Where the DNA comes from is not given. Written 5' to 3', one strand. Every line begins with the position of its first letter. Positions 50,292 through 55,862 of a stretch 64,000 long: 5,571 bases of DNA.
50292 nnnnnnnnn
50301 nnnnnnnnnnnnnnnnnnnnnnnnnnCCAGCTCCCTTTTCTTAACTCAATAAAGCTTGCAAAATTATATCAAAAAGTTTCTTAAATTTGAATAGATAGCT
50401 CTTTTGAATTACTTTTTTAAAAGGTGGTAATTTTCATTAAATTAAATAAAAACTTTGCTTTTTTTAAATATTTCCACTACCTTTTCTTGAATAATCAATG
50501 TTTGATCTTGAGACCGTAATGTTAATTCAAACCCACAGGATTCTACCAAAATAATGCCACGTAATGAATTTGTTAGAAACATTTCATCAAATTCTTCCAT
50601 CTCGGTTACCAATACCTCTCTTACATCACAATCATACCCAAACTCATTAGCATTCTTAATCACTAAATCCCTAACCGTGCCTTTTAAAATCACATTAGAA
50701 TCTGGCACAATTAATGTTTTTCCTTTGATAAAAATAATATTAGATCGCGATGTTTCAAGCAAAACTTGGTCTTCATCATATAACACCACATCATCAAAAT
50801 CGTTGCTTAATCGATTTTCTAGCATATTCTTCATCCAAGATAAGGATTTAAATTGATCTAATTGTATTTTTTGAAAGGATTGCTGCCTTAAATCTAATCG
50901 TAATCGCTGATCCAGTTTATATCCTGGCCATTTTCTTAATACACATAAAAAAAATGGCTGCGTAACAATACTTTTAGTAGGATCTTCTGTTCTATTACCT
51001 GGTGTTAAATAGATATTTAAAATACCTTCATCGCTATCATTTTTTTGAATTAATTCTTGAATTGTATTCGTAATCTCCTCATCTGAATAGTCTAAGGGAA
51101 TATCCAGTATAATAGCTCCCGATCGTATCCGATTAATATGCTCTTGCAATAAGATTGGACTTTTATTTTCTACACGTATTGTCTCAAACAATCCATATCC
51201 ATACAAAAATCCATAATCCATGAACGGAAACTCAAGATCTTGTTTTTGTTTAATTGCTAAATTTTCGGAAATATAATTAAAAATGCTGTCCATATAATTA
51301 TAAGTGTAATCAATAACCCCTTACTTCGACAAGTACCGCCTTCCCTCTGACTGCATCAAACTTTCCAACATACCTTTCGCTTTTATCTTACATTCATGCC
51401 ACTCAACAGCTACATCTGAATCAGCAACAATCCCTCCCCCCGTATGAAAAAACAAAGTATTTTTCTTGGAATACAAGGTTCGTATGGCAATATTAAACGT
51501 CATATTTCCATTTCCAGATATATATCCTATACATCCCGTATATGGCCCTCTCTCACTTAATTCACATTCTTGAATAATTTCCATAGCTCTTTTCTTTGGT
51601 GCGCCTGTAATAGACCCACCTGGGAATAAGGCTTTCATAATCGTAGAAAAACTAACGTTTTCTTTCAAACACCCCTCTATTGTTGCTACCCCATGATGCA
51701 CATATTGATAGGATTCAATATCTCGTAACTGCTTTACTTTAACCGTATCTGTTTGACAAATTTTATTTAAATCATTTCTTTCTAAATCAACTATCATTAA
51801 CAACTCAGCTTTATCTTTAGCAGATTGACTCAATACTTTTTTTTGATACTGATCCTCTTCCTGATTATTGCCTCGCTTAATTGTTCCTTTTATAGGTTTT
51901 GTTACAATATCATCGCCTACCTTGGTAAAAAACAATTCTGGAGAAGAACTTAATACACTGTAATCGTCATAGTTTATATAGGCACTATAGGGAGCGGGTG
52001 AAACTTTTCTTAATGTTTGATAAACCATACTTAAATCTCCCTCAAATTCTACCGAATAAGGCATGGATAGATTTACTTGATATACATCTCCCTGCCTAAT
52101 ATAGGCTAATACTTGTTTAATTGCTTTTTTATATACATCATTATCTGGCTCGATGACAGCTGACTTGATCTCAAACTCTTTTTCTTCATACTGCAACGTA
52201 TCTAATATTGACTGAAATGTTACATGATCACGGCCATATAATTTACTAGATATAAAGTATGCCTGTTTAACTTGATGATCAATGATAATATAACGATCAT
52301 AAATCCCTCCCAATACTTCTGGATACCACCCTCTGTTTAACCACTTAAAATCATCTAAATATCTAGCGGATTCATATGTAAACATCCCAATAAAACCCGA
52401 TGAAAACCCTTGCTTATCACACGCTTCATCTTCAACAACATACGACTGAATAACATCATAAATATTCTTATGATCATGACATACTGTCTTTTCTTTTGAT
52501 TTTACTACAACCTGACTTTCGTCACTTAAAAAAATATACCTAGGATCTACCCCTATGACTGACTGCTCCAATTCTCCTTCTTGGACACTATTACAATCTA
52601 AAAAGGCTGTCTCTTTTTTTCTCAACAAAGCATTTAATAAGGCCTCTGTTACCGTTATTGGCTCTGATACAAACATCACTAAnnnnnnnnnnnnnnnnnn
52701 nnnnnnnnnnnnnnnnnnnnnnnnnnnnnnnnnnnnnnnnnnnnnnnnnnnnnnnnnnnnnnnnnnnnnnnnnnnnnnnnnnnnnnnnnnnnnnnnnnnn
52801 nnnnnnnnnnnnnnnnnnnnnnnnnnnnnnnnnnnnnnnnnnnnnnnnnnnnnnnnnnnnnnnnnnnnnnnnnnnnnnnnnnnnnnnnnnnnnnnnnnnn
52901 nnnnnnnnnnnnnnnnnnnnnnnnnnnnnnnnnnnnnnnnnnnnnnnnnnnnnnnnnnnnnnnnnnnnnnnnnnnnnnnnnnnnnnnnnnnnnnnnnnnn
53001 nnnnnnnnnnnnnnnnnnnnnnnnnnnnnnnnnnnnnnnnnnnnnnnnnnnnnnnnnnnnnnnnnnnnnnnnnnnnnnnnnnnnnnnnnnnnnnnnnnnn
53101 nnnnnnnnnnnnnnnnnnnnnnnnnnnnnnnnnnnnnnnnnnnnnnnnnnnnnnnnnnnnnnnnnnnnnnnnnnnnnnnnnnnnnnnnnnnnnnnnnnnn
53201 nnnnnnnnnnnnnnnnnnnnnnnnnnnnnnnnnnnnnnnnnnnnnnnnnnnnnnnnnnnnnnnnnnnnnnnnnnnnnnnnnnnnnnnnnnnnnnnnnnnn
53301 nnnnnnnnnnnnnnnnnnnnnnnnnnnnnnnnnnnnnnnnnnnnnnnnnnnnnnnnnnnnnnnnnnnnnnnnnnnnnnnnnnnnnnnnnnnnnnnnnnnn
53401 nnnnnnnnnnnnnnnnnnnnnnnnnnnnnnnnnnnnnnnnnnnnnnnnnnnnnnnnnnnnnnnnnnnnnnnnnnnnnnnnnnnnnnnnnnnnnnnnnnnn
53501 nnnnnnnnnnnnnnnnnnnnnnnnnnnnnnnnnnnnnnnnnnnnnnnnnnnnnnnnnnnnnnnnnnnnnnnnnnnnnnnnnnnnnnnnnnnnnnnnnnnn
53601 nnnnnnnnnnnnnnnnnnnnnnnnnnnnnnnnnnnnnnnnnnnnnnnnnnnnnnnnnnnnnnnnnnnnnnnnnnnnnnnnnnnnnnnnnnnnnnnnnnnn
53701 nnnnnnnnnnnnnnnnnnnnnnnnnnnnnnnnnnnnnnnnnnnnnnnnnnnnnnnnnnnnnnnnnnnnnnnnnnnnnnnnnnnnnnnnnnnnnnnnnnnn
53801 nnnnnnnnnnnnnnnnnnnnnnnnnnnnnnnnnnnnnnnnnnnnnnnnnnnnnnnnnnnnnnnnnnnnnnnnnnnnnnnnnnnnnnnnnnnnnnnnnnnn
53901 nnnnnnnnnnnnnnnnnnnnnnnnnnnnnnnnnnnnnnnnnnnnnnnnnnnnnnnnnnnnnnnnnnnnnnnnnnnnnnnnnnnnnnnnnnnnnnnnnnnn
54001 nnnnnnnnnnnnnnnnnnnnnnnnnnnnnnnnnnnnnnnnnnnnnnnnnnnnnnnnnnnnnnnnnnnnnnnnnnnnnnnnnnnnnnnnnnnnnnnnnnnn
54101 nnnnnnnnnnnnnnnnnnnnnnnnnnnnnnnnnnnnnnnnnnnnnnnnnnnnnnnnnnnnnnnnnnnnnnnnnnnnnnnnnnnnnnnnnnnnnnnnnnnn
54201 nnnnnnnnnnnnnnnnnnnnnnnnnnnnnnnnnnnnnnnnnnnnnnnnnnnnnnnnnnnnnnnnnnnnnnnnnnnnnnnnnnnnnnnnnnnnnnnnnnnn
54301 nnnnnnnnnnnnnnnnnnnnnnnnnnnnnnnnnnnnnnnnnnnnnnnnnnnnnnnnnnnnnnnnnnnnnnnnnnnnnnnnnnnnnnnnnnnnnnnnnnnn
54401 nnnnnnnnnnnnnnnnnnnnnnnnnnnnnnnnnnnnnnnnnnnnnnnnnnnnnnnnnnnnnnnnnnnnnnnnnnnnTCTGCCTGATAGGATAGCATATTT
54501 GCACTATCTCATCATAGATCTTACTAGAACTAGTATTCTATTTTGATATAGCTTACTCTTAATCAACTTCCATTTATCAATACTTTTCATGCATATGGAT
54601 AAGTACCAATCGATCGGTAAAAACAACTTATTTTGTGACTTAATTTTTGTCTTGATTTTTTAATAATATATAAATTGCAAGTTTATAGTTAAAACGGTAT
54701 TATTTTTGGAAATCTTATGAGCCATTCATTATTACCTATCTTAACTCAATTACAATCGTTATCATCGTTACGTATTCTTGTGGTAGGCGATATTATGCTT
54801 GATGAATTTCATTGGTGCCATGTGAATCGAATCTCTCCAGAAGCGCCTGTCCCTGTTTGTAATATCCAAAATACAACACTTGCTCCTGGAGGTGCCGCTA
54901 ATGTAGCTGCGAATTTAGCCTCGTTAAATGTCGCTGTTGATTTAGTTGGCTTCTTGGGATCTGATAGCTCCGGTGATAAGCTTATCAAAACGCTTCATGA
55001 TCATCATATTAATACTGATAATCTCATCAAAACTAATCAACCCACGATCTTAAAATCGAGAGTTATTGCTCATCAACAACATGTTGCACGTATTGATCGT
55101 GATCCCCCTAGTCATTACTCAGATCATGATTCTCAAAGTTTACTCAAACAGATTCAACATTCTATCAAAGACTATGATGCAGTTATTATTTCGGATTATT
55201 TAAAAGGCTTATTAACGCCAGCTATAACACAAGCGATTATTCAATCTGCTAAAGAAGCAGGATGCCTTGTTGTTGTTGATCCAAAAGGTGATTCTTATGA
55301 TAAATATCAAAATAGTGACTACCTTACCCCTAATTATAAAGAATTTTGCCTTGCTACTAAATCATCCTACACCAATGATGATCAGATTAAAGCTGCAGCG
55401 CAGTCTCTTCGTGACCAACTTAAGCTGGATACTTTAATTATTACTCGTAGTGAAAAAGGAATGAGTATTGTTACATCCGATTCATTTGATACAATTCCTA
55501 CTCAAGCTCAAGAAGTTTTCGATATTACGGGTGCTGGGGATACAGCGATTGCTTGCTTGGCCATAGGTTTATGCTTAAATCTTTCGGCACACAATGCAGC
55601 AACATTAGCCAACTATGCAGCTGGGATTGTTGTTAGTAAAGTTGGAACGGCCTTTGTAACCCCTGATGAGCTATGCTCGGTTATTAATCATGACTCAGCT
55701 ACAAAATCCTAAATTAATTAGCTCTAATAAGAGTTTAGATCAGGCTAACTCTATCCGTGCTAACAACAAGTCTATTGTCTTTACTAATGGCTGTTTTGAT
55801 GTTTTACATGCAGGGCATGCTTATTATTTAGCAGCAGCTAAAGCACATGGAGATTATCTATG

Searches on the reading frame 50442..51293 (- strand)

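Call 38: search_protein_families(library=pfam, proteins=[window:50442-51293:-], max_evalue=0.001)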
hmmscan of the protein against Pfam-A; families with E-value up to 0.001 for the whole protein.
window:50442-51293:- (283 aa): 1 family
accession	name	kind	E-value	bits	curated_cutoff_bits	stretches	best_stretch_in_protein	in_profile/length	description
PF01063.24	Aminotran_4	-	2e-43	149.3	28.5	1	34-252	1-222/223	Amino-transferase class IV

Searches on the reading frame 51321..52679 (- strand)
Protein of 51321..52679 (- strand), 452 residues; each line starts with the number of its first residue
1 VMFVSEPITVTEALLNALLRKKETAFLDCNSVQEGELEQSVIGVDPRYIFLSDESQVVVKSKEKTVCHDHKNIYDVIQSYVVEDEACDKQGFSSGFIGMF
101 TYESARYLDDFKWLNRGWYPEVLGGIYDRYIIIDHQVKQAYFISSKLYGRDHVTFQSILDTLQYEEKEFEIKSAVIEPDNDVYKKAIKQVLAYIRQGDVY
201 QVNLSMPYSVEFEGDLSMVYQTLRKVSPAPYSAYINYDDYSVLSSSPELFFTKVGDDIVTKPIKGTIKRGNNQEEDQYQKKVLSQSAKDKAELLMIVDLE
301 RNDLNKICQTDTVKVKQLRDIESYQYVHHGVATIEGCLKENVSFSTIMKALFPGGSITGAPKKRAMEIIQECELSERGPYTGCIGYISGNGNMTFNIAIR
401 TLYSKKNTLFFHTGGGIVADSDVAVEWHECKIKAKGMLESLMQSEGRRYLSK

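Call 9: search_protein_families(library=pfam, proteins=[window:51321-52679:-], max_evalue=0.01)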
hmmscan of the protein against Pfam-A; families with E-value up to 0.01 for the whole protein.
window:51321-52679:- (452 aa): 2 families
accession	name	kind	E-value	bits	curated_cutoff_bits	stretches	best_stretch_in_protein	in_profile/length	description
PF00425.24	Chorismate_bind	-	6.7e-88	295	27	1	181-433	3-257/257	chorismate binding enzyme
PF04715.19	Anth_synt_I_N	-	2.2e-09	38.1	23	1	19-141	12-139/140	Anthranilate synthase component I, N terminal region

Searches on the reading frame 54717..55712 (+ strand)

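Call 9: search_protein_families(library=pfam, proteins=[window:54717-55712:+], max_evalue=0.01)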
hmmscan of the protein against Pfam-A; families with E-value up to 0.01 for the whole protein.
window:54717-55712:+ (331 aa): 4 families
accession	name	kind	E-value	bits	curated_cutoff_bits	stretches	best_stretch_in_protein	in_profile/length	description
PF00294.29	PfkB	-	4.7e-44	151.4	25.8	1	20-316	4-300/302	pfkB family carbohydrate kinase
PF08543.17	Phos_pyr_kin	-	0.00026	20.9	27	1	199-298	119-224/246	Phosphomethylpyrimidine kinase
PF01256.23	Carb_kinase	-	0.0036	17.2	27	1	149-303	62-217/242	NAD(P)H-hydrate dehydratase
PF25270.1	Khk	-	0.0072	16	35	0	212-307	254-348/365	Prokaryotic ketohexokinase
